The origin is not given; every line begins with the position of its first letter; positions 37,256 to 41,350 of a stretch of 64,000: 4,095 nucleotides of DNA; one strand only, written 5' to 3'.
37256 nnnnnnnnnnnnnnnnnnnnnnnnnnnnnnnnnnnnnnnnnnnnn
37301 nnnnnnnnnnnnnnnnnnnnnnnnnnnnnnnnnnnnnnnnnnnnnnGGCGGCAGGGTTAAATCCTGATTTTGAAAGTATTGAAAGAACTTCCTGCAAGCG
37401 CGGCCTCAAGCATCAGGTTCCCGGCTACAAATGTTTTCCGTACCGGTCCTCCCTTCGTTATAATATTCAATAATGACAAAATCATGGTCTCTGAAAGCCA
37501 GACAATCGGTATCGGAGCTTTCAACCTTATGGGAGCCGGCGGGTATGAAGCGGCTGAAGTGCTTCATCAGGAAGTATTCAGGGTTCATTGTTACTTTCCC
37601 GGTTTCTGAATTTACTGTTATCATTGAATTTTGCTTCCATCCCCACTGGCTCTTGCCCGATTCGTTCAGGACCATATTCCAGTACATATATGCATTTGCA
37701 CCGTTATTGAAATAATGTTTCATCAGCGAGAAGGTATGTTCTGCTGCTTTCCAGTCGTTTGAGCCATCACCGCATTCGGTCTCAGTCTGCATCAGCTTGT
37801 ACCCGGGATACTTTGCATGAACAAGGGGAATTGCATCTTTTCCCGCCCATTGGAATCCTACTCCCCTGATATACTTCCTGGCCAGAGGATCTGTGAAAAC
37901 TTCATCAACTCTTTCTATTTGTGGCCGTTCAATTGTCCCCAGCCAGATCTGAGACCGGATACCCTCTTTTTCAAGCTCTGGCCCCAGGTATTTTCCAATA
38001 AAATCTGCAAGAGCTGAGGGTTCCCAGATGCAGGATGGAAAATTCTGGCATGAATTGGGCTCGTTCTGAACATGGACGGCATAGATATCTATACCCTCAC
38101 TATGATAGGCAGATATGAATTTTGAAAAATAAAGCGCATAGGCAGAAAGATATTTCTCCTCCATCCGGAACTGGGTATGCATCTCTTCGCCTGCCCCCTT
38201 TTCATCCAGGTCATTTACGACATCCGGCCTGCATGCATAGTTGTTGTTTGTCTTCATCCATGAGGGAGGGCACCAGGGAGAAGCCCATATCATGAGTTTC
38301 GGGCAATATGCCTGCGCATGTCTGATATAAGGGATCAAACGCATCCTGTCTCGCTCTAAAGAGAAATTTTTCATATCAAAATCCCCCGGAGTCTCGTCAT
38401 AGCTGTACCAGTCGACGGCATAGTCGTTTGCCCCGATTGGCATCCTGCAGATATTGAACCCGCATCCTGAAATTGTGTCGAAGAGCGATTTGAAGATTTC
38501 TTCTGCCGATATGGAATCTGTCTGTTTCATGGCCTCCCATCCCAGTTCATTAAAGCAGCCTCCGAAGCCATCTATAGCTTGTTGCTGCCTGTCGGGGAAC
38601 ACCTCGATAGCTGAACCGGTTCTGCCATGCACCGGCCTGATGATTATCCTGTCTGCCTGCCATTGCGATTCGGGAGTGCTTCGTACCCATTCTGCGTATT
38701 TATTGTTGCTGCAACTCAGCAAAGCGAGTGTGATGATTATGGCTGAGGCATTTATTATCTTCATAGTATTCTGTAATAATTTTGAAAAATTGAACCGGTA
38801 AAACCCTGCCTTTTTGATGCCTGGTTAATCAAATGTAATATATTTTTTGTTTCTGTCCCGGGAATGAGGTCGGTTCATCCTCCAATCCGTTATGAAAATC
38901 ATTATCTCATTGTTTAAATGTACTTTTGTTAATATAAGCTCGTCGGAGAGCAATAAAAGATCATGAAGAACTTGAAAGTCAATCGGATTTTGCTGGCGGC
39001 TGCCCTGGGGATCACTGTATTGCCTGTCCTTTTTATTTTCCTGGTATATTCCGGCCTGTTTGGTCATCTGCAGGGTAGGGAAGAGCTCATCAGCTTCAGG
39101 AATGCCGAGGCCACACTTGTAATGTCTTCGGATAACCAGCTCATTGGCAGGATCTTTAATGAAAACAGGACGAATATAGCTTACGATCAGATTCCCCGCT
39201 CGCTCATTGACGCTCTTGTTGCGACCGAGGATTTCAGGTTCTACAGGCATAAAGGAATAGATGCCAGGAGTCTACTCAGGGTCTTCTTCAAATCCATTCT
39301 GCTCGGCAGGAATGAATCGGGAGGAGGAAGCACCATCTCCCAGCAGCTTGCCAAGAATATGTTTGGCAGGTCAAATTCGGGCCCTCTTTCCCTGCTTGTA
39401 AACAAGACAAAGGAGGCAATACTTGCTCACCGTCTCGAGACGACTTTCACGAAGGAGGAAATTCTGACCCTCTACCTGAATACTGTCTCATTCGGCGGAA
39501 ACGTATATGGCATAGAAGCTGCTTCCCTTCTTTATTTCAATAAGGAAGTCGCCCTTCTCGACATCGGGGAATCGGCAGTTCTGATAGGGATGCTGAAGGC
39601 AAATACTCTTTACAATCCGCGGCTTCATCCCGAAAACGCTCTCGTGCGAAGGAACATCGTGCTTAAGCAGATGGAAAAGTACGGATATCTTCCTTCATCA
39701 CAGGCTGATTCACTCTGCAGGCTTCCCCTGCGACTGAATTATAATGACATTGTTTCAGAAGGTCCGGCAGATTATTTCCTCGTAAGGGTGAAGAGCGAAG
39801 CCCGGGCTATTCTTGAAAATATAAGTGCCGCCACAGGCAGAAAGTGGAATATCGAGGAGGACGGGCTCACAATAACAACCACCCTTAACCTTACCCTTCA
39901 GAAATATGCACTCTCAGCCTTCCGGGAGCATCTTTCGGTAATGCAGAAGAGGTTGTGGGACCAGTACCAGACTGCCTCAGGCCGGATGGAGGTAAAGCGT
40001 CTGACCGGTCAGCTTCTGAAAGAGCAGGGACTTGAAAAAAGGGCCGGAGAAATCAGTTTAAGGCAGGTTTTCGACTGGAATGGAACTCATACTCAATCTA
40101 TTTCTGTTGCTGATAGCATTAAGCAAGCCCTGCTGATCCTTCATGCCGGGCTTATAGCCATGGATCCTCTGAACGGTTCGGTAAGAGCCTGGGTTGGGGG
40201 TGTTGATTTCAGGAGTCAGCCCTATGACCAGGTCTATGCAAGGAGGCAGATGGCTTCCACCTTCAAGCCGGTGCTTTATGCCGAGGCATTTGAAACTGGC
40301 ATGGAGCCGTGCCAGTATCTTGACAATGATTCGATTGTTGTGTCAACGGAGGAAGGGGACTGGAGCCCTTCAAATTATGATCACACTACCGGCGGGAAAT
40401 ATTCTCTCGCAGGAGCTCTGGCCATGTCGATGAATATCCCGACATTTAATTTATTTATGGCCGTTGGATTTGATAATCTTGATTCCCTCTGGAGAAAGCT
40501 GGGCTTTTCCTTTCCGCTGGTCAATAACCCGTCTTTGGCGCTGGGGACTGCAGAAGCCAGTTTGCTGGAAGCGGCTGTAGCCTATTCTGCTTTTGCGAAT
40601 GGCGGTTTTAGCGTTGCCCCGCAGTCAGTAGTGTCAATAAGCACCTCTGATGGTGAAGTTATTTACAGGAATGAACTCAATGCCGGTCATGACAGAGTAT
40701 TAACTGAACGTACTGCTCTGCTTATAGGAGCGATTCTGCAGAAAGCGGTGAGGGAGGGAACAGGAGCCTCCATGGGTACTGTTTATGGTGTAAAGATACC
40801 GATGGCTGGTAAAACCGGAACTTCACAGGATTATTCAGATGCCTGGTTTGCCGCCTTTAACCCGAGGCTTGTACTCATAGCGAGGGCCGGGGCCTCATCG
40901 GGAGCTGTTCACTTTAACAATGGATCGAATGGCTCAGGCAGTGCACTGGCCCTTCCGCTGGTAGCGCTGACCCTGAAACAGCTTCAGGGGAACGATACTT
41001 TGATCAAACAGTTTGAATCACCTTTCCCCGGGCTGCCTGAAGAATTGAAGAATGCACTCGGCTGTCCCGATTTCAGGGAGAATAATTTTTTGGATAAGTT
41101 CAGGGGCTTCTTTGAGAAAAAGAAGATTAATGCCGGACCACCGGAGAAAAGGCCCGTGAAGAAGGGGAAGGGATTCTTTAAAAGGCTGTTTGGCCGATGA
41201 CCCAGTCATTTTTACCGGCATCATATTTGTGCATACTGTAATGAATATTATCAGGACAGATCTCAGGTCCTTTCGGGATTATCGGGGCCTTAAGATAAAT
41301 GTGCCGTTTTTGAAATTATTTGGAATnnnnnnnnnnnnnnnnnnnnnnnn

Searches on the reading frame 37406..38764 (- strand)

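Call 48: search_protein_families(library=pfam, proteins=[window:37406-38764:-], max_evalue=0.01)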
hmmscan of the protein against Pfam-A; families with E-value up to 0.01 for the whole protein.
window:37406-38764:- (452 aa): 1 family
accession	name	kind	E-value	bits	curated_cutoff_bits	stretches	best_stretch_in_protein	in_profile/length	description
PF02055.22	Glyco_hydro_30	-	6.4e-43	147.5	23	1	64-407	1-348/348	Glycosyl hydrolase family 30 TIM-barrel domain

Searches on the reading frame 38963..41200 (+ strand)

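Call 48: search_protein_families(library=pfam, proteins=[window:38963-41200:+], max_evalue=0.01)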
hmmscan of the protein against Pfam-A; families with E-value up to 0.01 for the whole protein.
window:38963-41200:+ (745 aa): 2 families
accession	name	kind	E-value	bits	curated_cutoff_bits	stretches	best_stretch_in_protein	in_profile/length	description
PF00912.28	Transgly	-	1.3e-54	184.8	27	1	58-238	2-178/178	Transglycosylase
PF00905.27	Transpeptidase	-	1.4e-21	77.4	22.1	1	397-634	3-266/299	Penicillin binding protein transpeptidase domain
